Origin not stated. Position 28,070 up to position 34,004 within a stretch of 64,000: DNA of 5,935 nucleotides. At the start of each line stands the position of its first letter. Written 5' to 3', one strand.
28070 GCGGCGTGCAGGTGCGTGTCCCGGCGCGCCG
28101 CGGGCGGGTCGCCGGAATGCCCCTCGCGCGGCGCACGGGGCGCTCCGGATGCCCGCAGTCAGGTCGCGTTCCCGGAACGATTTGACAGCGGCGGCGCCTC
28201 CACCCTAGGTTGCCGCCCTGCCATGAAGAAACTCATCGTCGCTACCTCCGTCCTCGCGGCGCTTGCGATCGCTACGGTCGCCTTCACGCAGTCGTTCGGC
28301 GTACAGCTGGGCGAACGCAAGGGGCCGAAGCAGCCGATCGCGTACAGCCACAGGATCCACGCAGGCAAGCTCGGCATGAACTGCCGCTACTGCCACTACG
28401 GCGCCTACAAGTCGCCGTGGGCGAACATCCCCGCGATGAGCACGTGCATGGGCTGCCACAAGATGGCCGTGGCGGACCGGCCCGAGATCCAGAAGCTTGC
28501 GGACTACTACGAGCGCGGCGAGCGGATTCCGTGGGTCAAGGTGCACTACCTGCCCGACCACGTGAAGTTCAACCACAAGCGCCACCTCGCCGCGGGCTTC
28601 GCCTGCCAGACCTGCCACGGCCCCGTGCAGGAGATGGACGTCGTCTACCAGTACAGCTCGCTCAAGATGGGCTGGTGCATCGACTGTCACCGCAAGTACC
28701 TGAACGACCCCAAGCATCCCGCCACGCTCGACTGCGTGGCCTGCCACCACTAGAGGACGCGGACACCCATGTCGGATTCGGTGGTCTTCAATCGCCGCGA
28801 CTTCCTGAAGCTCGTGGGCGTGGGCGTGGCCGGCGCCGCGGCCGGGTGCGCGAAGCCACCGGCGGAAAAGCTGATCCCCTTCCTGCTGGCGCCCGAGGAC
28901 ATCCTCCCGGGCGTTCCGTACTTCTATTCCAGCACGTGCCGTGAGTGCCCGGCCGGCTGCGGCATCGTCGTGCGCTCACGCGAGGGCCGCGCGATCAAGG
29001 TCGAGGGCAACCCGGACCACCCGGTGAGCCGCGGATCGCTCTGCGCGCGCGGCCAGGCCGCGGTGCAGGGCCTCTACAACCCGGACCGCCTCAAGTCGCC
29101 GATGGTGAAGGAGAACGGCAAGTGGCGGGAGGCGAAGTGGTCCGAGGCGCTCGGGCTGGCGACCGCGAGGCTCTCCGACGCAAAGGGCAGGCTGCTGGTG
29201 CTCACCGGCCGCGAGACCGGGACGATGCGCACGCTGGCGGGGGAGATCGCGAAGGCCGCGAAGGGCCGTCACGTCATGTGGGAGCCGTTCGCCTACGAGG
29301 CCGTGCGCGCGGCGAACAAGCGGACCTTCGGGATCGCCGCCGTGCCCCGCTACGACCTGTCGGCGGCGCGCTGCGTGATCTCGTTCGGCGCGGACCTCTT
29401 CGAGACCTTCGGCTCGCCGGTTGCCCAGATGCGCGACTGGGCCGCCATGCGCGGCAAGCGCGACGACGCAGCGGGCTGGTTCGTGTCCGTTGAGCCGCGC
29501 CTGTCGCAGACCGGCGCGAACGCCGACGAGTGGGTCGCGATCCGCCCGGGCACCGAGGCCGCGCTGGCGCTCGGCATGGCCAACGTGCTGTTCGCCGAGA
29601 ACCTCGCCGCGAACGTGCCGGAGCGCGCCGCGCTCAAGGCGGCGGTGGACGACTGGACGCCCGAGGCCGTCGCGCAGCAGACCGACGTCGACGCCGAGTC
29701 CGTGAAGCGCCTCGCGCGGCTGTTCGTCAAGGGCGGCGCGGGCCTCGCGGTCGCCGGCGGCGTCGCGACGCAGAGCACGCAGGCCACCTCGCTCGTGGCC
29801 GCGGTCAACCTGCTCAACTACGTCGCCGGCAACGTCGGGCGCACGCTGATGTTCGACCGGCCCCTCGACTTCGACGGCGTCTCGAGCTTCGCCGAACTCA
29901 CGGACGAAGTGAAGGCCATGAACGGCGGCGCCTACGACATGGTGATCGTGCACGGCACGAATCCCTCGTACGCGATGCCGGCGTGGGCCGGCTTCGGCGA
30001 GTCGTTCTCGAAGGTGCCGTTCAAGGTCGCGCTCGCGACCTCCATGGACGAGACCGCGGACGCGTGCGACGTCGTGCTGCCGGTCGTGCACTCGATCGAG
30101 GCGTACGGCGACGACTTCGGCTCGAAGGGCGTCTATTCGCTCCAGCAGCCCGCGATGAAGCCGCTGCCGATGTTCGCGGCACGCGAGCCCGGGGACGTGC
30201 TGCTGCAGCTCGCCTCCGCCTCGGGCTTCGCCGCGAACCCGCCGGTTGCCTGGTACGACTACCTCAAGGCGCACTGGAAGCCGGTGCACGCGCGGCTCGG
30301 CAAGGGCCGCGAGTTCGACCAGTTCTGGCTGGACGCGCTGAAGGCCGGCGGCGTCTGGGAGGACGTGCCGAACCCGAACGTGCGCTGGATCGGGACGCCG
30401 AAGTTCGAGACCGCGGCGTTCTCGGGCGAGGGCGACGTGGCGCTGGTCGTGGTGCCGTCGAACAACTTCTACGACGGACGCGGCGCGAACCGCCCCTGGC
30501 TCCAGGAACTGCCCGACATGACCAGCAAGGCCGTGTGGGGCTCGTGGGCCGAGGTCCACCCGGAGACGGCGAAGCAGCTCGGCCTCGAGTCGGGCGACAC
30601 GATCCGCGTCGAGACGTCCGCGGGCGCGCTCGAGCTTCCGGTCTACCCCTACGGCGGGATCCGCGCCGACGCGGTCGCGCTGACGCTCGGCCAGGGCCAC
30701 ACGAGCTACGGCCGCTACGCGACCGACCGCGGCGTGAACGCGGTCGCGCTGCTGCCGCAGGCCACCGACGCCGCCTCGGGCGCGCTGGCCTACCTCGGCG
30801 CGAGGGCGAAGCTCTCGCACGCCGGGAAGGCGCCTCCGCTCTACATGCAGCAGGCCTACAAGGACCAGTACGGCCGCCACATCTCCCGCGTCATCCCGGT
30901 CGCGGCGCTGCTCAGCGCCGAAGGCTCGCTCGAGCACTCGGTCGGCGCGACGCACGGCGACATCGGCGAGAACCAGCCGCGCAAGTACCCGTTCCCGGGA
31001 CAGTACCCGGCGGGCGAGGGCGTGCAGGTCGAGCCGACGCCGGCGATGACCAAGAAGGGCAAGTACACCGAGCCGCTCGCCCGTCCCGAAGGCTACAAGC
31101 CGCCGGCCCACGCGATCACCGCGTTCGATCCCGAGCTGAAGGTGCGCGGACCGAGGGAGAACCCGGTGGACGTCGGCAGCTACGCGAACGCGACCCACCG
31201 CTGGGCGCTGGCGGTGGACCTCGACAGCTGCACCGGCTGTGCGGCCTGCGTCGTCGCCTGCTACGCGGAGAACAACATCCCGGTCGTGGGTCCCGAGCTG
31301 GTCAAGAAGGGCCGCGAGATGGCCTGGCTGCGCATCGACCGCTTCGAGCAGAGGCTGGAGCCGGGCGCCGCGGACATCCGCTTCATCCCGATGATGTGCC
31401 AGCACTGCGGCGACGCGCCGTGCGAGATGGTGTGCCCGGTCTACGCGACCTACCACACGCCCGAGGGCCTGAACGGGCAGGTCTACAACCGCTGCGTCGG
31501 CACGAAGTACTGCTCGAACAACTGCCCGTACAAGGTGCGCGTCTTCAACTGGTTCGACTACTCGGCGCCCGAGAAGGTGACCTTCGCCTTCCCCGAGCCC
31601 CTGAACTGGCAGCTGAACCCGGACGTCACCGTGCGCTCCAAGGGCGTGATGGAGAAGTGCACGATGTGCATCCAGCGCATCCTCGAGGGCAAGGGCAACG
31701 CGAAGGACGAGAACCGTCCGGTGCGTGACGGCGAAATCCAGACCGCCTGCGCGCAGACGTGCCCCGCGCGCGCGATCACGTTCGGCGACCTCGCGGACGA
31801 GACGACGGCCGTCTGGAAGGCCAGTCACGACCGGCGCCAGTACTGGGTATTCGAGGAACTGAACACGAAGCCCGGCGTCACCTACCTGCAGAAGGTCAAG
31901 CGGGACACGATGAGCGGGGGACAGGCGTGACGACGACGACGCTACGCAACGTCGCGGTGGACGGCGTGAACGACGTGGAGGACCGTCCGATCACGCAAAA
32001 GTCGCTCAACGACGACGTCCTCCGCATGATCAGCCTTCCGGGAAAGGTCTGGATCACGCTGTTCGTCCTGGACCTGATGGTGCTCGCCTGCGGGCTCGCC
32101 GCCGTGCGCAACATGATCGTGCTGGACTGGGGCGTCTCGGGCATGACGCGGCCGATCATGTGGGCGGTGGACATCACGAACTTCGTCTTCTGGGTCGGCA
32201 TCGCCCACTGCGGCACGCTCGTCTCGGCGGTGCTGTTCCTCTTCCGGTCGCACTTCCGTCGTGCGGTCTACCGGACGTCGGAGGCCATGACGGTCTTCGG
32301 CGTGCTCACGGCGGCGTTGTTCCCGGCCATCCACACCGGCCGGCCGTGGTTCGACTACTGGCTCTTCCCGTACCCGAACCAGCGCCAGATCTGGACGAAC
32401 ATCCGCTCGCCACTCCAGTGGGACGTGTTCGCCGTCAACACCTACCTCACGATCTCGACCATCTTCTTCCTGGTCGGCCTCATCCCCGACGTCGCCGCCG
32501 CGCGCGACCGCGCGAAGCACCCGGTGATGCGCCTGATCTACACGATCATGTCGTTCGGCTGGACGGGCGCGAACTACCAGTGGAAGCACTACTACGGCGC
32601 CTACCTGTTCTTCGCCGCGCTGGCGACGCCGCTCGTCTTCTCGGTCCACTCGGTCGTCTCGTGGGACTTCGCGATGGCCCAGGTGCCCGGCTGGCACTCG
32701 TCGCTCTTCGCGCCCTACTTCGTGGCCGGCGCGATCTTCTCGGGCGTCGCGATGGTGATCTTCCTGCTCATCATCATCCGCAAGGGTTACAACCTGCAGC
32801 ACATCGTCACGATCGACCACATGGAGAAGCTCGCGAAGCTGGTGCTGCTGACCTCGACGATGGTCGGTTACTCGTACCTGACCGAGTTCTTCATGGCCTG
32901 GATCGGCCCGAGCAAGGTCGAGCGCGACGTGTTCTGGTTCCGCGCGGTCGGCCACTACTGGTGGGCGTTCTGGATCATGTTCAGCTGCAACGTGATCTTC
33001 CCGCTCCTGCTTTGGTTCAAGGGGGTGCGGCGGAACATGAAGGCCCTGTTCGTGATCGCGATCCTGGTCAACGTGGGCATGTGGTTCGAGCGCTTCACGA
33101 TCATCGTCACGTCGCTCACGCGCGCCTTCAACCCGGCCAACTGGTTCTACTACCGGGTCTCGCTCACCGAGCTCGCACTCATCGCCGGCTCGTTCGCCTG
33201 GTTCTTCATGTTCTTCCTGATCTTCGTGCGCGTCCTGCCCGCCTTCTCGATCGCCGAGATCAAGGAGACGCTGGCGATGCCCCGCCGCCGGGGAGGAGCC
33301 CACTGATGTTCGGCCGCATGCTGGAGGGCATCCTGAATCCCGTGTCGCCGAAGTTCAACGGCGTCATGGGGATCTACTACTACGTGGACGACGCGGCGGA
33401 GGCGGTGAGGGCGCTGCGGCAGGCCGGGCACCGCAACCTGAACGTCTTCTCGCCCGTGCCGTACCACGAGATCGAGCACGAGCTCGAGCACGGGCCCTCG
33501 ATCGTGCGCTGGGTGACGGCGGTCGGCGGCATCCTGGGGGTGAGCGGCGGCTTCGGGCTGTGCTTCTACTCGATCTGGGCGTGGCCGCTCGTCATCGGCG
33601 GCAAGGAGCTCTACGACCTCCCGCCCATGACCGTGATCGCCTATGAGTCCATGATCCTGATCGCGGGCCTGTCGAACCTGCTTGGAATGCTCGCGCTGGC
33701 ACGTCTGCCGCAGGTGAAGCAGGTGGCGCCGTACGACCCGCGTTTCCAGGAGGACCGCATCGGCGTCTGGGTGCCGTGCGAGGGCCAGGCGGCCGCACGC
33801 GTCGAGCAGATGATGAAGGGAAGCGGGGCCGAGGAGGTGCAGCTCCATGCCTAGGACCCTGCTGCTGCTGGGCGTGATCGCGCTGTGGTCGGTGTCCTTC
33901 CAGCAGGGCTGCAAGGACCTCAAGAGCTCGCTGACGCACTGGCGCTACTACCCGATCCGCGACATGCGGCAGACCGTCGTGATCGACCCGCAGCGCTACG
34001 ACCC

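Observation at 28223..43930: ACIII operon positioned 4.6 kb upstream of the porin-cytochrome module, suggesting a quinol-to-outer-membrane electron route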

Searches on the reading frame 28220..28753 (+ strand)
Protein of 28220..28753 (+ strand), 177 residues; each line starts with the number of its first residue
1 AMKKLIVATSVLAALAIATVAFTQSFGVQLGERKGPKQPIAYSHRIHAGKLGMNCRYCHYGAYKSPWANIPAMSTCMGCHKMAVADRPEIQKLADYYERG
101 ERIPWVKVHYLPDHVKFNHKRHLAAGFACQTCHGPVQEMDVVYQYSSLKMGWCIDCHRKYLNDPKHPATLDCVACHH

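Call 7: search_protein_families(library=pfam, proteins=[window:28220-28753:+], max_evalue=0.01)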
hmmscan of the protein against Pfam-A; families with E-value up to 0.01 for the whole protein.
window:28220-28753:+ (177 aa): 3 families
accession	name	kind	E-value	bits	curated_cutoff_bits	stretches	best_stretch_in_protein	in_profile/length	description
PF14522.11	Cytochrome_C7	-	2.3e-13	50.2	24.8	2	115-177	1-67/67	Cytochrome c7 and related cytochrome c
PF02085.21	Cytochrom_CIII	-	5.7e-10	39.9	22.9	2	36-84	17-57/101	Class III cytochrome C family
PF14537.11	Cytochrom_c3_2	-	2.7e-07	31.4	25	1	50-133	4-78/79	Cytochrome c3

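Call 8: search_protein_families(library=ncbifam, proteins=[window:28220-28753:+], max_evalue=0.01)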
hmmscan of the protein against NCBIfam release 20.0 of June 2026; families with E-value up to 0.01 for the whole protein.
window:28220-28753:+ (177 aa): 5 families
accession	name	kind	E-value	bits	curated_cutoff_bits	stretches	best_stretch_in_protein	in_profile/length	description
NF041781.1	mnquin_red_QrcA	equivalog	8e-23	80.9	180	1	37-176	28-173/174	menaquinone reductase multiheme cytochrome c subunit QrcA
NF043011.1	CytC7_Geobact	equivalog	1.8e-05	25.2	120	1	2-82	1-76/89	cytochrome c7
TIGR03508.1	decahem_SO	subfamily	0.00022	20.8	192.2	0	108-176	76-150/258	DmsE family decaheme c-type cytochrome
NF045713.1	CxxCH_16_HmcA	equivalog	0.0012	17.5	400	0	32-64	288-319/541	sulfate respiration complex hexadecaheme cytochrome HmcA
NF047727.1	4hemeCytCCctA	equivalog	0.0015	18.6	180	1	129-176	60-104/109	tetraheme c-type cytochrome CctA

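Call 68: search_solved_structures(query=window:28220-28753:+, max_evalue=0.001)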
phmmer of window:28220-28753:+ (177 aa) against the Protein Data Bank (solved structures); distinct sequences matched with E-value up to 0.001: 4.
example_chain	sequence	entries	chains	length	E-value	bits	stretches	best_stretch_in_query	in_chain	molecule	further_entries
6f0k_A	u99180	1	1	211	1.7e-40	141.9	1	41-159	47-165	Cytochrome c family protein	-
8k9e_A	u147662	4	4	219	3e-40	141.2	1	15-159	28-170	Cytochrome c7-like domain-containing protein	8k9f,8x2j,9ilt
6btm_A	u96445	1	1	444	4.3e-39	137.4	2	96-159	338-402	Alternative Complex III subunit A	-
6lod_A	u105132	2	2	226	6.3e-34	120.5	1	39-159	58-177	MULTIHEME_CYTC domain-containing protein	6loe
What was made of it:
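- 28223..28753 (+): actA, pentahaem cytochrome c. Matches 6f0k_A, 8k9e_A and 6btm_A, E about 1e-40 (call 68).
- On Alternative complex III: ActA matches 6f0k_A, E=1.7e-40 (call 68).
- Closest known: Alternative complex III. Different: ActA lacks the long N-terminal extension of the F. johnsoniae protein (177 aa against 444 aa; call 68).
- Checked: Its best solved-structure matches are the ACIII A chains 6f0k_A, 8k9e_A and 6btm_A, E about 1e-40 (call 68).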

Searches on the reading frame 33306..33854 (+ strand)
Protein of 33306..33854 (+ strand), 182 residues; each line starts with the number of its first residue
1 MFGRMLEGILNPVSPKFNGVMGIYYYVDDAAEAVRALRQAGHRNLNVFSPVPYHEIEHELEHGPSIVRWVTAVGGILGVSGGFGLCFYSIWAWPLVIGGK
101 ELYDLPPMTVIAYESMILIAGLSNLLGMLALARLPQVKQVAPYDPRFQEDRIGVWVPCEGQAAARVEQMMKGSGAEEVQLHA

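Call 7: search_protein_families(library=pfam, proteins=[window:33306-33854:+], max_evalue=0.01)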
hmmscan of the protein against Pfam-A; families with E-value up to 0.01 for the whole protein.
window:33306-33854:+ (182 aa): 1 family
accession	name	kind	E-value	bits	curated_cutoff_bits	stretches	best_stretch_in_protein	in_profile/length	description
PF11821.13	ActD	-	1.6e-41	142.2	25.7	1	19-179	2-169/170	Alternative complex III, ActD subunit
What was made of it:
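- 33306..33854 (+): actD. PF11821 ActD, E=1.6e-41 (call 7).
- Checked: ActD 33306-33854 matches PF11821 ActD, E=1.6e-41 (call 7).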

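Call 8: search_protein_families(library=ncbifam, proteins=[window:33306-33854:+], max_evalue=0.01)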
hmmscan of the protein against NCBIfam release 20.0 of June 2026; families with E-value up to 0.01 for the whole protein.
window:33306-33854:+ (182 aa): 0 families
